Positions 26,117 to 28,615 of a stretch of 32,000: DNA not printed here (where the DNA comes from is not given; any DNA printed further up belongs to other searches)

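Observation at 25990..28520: Stand-alone secreted choice-of-anchor-A + FG-GAP beta-propeller gene embedded in the EPS locus: a candidate matrix protein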

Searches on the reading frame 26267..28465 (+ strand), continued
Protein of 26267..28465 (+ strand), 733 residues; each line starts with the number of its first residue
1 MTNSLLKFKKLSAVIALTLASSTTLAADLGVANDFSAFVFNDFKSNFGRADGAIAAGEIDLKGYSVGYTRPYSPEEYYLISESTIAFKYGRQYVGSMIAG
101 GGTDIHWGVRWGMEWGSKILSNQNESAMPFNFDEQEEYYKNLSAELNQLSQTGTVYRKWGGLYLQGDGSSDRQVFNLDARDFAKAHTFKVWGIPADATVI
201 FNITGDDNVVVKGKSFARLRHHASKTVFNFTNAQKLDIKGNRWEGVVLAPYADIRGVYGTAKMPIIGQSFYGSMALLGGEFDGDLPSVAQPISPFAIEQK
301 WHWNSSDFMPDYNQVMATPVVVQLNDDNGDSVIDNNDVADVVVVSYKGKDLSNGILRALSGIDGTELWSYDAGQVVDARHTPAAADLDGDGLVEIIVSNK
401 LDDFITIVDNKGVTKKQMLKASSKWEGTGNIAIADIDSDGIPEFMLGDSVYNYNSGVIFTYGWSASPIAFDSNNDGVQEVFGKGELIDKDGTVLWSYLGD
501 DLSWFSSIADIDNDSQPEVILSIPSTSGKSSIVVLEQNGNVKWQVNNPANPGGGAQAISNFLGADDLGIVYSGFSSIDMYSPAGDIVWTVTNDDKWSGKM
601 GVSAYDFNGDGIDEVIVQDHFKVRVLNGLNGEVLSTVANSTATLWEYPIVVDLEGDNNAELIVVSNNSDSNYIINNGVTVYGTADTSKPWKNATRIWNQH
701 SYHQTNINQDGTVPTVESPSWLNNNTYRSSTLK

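Call 55: find_encoding_contigs(protein=P0331, flank=10000, max_places=2)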
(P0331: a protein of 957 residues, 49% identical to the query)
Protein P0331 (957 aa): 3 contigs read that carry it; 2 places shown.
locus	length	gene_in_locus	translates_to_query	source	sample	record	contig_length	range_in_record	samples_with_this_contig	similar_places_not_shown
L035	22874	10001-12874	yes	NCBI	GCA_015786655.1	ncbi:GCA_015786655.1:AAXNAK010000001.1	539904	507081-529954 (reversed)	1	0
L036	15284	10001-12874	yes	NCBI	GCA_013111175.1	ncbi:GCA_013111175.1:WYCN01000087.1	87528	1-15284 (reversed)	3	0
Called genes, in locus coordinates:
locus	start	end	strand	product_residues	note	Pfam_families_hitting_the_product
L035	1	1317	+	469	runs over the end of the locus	PF01943:Polysacc_synt, PF13440:Polysacc_synt_3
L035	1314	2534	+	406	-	-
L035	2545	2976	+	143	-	PF25084:LbH_EIF2B (weak), PF25087:GMPPB_C (faint), PF00132:Hexapep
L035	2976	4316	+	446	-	PF27533:CapK_C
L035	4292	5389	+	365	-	PF13439:Glyco_transf_4 (weak), PF20706:GT4-conflict, PF00534:Glycos_transf_1, PF13692:Glyco_trans_1_4, PF13524:Glyco_trans_1_2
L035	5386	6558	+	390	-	-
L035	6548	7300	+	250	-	PF03808:Glyco_tran_WecG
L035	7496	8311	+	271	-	PF22021:RbmA-like_FnIII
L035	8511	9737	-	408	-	PF13229:Beta_helix (faint)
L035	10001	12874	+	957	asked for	PF17945:Crystall_4, PF13517:FG-GAP_3 (weak), PF16458:Beta-prism_lec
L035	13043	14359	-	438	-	PF04932:Wzy_C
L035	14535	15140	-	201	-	-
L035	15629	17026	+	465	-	PF13727:CoA_binding_3, PF02397:Bac_transf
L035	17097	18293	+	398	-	PF10082:BBP2_2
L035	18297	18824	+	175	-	PF02563:Poly_export, PF10531:SLBB, PF22461:SLBB_2 (weak)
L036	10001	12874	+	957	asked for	PF17945:Crystall_4, PF13517:FG-GAP_3 (weak), PF16458:Beta-prism_lec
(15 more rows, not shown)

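Call 63: find_encoding_contigs(protein=P0113, flank=10000, max_places=1)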
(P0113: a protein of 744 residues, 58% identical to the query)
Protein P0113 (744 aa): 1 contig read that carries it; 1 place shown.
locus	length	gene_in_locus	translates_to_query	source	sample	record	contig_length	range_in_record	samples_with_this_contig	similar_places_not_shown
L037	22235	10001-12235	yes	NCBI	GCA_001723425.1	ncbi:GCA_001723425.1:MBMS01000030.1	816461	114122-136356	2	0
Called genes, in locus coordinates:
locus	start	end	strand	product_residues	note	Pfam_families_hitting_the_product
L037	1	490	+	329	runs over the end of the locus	PF01073:3Beta_HSD, PF01370:Epimerase, PF02719:Polysacc_synt_2, PF04321:RmlD_sub_bind, PF07993:NAD_binding_4 (faint), PF16363:GDP_Man_Dehyd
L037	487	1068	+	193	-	PF25087:GMPPB_C (faint), PF00132:Hexapep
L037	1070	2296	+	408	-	PF13440:Polysacc_synt_3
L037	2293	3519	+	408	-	PF04932:Wzy_C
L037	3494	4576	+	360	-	PF13439:Glyco_transf_4, PF00534:Glycos_transf_1, PF13692:Glyco_trans_1_4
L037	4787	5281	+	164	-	PF25084:LbH_EIF2B (faint), PF00132:Hexapep, PF14602:Hexapep_2 (weak)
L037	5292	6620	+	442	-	PF00501:AMP-binding (weak), PF27533:CapK_C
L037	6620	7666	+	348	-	PF00534:Glycos_transf_1, PF13692:Glyco_trans_1_4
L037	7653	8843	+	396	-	-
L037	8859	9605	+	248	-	PF03808:Glyco_tran_WecG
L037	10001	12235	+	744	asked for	PF20597:pAdhesive_15, PF01839:FG-GAP (faint), PF13517:FG-GAP_3 (weak)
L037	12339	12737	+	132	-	-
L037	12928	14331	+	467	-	PF13727:CoA_binding_3, PF02397:Bac_transf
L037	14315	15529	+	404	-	PF10082:BBP2_2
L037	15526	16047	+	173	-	PF02563:Poly_export, PF10531:SLBB, PF22461:SLBB_2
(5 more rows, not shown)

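Call 64: find_encoding_contigs(protein=P0116, flank=10000, max_places=1)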
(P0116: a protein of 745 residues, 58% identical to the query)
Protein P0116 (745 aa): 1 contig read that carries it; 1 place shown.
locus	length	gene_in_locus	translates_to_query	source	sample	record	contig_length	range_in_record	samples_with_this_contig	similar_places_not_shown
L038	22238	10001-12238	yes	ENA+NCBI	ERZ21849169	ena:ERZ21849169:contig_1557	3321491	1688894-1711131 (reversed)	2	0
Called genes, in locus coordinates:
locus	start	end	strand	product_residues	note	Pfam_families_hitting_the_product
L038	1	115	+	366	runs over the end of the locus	PF13439:Glyco_transf_4, PF20706:GT4-conflict, PF00534:Glycos_transf_1, PF13692:Glyco_trans_1_4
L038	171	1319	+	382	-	PF04932:Wzy_C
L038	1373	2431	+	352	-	PF00534:Glycos_transf_1, PF13692:Glyco_trans_1_4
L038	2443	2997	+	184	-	PF00132:Hexapep (weak)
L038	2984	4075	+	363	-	PF13439:Glyco_transf_4 (weak), PF00534:Glycos_transf_1, PF13692:Glyco_trans_1_4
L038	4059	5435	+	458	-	PF27533:CapK_C (faint)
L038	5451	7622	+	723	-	PF00107:ADH_zinc_N, PF13602:ADH_zinc_N_2 (faint), PF01408:GFO_IDH_MocA, PF02894:GFO_IDH_MocA_C, PF22725:GFO_IDH_MocA_C3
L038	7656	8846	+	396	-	-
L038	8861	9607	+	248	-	PF03808:Glyco_tran_WecG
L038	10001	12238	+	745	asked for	PF20597:pAdhesive_15, PF01839:FG-GAP (faint), PF13517:FG-GAP_3 (weak)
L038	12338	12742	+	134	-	-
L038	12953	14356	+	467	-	PF13727:CoA_binding_3, PF02397:Bac_transf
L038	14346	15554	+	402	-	PF10082:BBP2_2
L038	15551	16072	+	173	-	PF02563:Poly_export, PF10531:SLBB, PF22461:SLBB_2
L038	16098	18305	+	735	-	PF02706:Wzz, PF13807:GNVR, PF01656:CbiA, PF10609:ParA, PF13614:AAA_31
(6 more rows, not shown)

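Call 65: find_encoding_contigs(protein=P0007, flank=10000, max_places=1)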
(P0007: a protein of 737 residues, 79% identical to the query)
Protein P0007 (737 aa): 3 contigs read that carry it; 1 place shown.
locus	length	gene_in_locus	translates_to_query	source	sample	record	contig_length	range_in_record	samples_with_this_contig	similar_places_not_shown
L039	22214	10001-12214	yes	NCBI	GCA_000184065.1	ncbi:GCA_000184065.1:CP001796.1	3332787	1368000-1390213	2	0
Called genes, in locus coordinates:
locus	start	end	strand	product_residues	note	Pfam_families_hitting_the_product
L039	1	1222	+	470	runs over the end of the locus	PF01943:Polysacc_synt, PF13440:Polysacc_synt_3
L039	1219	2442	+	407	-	-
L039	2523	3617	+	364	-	-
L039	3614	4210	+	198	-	PF00583:Acetyltransf_1, PF13673:Acetyltransf_10, PF13420:Acetyltransf_4 (weak), PF13508:Acetyltransf_7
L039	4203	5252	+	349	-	-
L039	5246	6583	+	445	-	PF27533:CapK_C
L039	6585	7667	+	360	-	PF00534:Glycos_transf_1, PF13692:Glyco_trans_1_4, PF13524:Glyco_trans_1_2 (weak)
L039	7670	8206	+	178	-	-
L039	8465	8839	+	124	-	-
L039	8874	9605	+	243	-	PF03808:Glyco_tran_WecG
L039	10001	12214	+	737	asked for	PF20597:pAdhesive_15, PF13517:FG-GAP_3 (faint)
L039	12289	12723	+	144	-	-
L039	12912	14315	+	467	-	PF13727:CoA_binding_3, PF02397:Bac_transf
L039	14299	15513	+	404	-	PF10082:BBP2_2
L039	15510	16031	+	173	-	PF02563:Poly_export, PF10531:SLBB, PF22461:SLBB_2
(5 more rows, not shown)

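Call 66: find_encoding_contigs(protein=P0071, flank=10000, max_places=1)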
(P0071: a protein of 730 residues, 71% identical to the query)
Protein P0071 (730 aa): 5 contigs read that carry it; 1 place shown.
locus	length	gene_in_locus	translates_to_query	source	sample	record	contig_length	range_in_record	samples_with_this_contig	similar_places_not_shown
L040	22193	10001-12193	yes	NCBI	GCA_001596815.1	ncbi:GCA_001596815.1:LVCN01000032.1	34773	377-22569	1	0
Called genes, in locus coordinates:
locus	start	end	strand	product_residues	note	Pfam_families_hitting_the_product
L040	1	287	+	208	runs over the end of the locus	PF04932:Wzy_C (weak)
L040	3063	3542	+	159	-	PF08660:Alg14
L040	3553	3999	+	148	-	PF04101:Glyco_tran_28_C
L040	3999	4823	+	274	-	PF04230:PS_pyruv_trans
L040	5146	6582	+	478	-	PF01943:Polysacc_synt, PF13440:Polysacc_synt_3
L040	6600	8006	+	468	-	PF00483:NTP_transferase, PF12804:NTP_transf_3 (weak), PF22640:ManC_GMP_beta-helix, PF01050:MannoseP_isomer, PF07883:Cupin_2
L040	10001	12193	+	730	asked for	PF20597:pAdhesive_15, PF13517:FG-GAP_3 (faint)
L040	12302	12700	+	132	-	-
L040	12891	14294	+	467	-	PF13727:CoA_binding_3, PF02397:Bac_transf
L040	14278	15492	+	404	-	PF10082:BBP2_2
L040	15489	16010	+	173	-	PF02563:Poly_export, PF10531:SLBB, PF22461:SLBB_2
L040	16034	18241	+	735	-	PF02706:Wzz, PF13807:GNVR, PF01656:CbiA, PF10609:ParA, PF13614:AAA_31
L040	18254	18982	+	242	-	PF19567:CpsB_CapC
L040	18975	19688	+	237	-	-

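Call 67: predict_structure(alignment_id=A3)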
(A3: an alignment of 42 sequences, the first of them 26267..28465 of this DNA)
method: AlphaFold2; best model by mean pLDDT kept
length: 733 residues; sequences in the alignment: 42
mean_pLDDT: 82.6   pTM: 0.65
mean pLDDT of the five models: 82.6, 82.5, 82.2, 82.0, 75.6
residues with pLDDT >= 90: 282; 70-90: 365; 50-70: 33; < 50: 53
segments of 3 or more residues with pLDDT < 50: 1-32, 287-291, 701-705, 723-733
pLDDT, mean of each block of 10 residues (from residue 1): 25 26 34 75 92 92 86 79 92 88 90 87 73 78 83 86 90 91 88 90 91 85 92 91 92 92 93 87 62 75 91 90 91 90 91 91 90 77 90 91 91 92 84 89 92 94 86 87 90 86 77 82 79 90 86 80 82 89 92 81 81 86 91 90 76 89 89 90 83 73 55 75 42 29
secondary structure, 60 per line:
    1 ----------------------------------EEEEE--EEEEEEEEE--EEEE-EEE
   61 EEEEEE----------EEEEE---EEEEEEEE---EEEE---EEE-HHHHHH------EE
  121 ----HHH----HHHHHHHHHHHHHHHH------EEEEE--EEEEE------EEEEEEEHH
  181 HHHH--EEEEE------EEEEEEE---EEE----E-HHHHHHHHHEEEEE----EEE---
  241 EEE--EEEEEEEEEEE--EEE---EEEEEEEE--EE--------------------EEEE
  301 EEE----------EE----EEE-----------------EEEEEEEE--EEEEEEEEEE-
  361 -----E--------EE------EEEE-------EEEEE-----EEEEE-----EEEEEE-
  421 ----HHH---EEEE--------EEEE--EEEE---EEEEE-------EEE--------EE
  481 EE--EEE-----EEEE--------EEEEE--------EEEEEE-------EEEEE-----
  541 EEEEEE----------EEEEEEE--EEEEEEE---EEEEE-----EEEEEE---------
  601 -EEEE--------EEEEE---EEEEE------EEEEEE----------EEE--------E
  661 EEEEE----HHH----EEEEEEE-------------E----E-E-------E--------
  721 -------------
elements in order (helices of 4 or more, strands of 3 or more residues): E35-39 E42-50 E53-56 E58-66 E77-81 E85-92 E96-99 E103-105 H107-112 H132-147 E154-158 E161-165 E172-178 H179-184 E187-191 E198-204 E208-210 H217-225 E226-230 E235-237 E241-243 E246-256 E259-261 E265-272 E297-303 E320-322 E340-347 E350-359 E383-386 E394-398 E404-408 E414-419 E431-434 E443-446 E449-452 E456-460 E468-470 E479-482 E485-487 E493-496 E505-509 E518-523 E531-535 E541-546 E557-563 E566-572 E576-580 E586-591 E602-605 E614-618 E622-626 E633-638 E649-651 E660-665 E677-683

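Call 71: fold_search(model_id=the predicted structure, library=pdb)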
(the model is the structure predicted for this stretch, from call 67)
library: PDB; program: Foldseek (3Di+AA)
matches with E <= 10: 1131; with E <= 0.001: 464
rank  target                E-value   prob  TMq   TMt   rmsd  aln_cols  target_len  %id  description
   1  6mlt                  2.2e-45  1.00  0.59  0.71   3.7       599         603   40  Crystal structure of the V. cholerae biofilm matrix protein Bap1 (released 2019-08-28)
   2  2zux_A                9.7e-10  1.00  0.37  0.45   8.5       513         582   15  Crystal structure of rhamnogalacturonan lyase YesW complexed with rhamnose (released 2009-02-03)
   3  2z8r_A                2.2e-09  1.00  0.35  0.43   8.8       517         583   16  Crystal structure of rhamnogalacturonan lyase YesW at 1.40 A resolution (released 2007-10-16)
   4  2zuy                  2.5e-09  1.00  0.36  0.42   7.2       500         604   16  Crystal structure of exotype rhamnogalacturonan lyase YesX (released 2009-02-03)
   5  4cag                  7.4e-09  1.00  0.36  0.43   7.9       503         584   15  Bacillus licheniformis Rhamnogalacturonan Lyase PL11 (released 2014-10-15)
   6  5y31_B                9.7e-09  1.00  0.30  0.41  15.9       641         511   10  Crystal structure of human LGI1-ADAM22 complex (released 2018-05-02)
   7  3q7m                  1.2e-08  1.00  0.33  0.63   6.8       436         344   13  The crystal structure of BamB from the BAM complex in spacegroup I222 (released 2011-02-09)
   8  6voa_B                1.8e-08  1.00  0.30  0.35   6.4       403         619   13  Cryo-EM structure of the BBSome-ARL6 complex (released 2020-06-24)
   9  7tt2_B                2.1e-08  1.00  0.33  0.63   7.4       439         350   13  BamABCDE bound to substrate EspP class 3 (released 2022-03-30)
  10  6vbu_2                7.8e-08  1.00  0.30  0.33   4.9       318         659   14  Structure of the bovine BBSome complex (released 2020-01-29)
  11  9v80_B                7.8e-08  1.00  0.28  0.49   8.6       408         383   12  Cryo-EM structure of KICSTOR CCC complex (state 4) (released 2025-11-12)
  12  9v6e_B                7.8e-08  1.00  0.29  0.50   8.3       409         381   13  Cryo-EM structure of human full length KICSTOR complex (state 1) (released 2025-11-12)
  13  7cqy_C                1.1e-07  1.00  0.26  0.42   9.7       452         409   12  Tetrathionate hydrolase from Acidithiobacillus ferrooxidans mutant - D325N (released 2021-01-27)
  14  9van_B                1.3e-07  1.00  0.32  0.55   7.2       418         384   13  Cryo-EM structure of human full length KICSTOR complex (state 2) (released 2025-11-12)
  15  8hpy_D                1.3e-07  1.00  0.31  0.41  16.2       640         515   11  Crystal structure of human LGI1-ADAM22 complex (released 2023-12-13)
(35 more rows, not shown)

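Call 87: find_encoding_contigs(protein=P0003, flank=10000, max_places=1)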
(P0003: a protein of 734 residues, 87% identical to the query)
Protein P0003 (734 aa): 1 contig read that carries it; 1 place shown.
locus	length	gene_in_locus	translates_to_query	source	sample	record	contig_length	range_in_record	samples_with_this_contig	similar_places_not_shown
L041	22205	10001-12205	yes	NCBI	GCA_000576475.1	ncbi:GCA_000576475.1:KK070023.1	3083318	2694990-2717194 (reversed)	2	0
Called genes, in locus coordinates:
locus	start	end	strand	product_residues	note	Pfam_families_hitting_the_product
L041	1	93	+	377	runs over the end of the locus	PF02350:Epimerase_2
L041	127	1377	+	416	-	PF02826:2-Hacid_dh_C (faint), PF03446:NAD_binding_2 (faint), PF03721:UDPG_MGDP_dh_N, PF00984:UDPG_MGDP_dh, PF03720:UDPG_MGDP_dh_C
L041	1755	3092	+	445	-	PF27533:CapK_C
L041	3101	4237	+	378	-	PF14398:ATPgrasp_YheCD (faint), PF14397:ATPgrasp_ST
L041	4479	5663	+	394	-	-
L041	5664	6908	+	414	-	PF04932:Wzy_C (weak)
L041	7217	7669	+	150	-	PF25084:LbH_EIF2B (weak), PF00132:Hexapep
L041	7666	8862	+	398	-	-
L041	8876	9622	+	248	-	PF03808:Glyco_tran_WecG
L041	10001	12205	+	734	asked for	PF20597:pAdhesive_15, PF13517:FG-GAP_3 (weak)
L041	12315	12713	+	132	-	-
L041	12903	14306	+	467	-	PF13727:CoA_binding_3, PF02397:Bac_transf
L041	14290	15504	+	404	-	PF10082:BBP2_2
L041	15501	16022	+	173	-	PF02563:Poly_export, PF10531:SLBB, PF22461:SLBB_2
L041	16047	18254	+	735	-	PF02706:Wzz, PF13807:GNVR, PF01656:CbiA, PF09140:MipZ (faint), PF10609:ParA, PF13614:AAA_31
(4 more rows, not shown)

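Call 88: find_encoding_contigs(protein=P0034, flank=10000, max_places=1)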
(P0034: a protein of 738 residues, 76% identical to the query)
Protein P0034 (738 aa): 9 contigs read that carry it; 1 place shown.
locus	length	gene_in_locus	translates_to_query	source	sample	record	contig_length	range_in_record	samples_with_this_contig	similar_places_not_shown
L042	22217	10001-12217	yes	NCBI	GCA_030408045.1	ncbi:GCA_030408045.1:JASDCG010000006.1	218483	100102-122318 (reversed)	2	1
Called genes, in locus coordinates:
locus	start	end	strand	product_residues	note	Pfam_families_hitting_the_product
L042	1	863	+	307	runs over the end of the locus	PF00535:Glycos_transf_2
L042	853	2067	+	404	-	-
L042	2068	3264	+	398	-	PF04932:Wzy_C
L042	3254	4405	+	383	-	PF13439:Glyco_transf_4, PF00534:Glycos_transf_1, PF13692:Glyco_trans_1_4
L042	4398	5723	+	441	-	PF27533:CapK_C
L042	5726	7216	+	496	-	-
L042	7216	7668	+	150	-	PF25084:LbH_EIF2B (weak), PF00132:Hexapep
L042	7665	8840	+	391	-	-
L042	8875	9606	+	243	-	PF03808:Glyco_tran_WecG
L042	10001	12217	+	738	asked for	PF20597:pAdhesive_15, PF01839:FG-GAP (faint), PF13517:FG-GAP_3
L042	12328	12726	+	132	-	-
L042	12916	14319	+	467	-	PF13727:CoA_binding_3, PF02397:Bac_transf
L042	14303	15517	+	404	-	PF10082:BBP2_2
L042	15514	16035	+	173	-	PF02563:Poly_export, PF10531:SLBB, PF22461:SLBB_2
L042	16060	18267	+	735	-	PF02706:Wzz, PF13807:GNVR, PF01656:CbiA, PF10609:ParA, PF13614:AAA_31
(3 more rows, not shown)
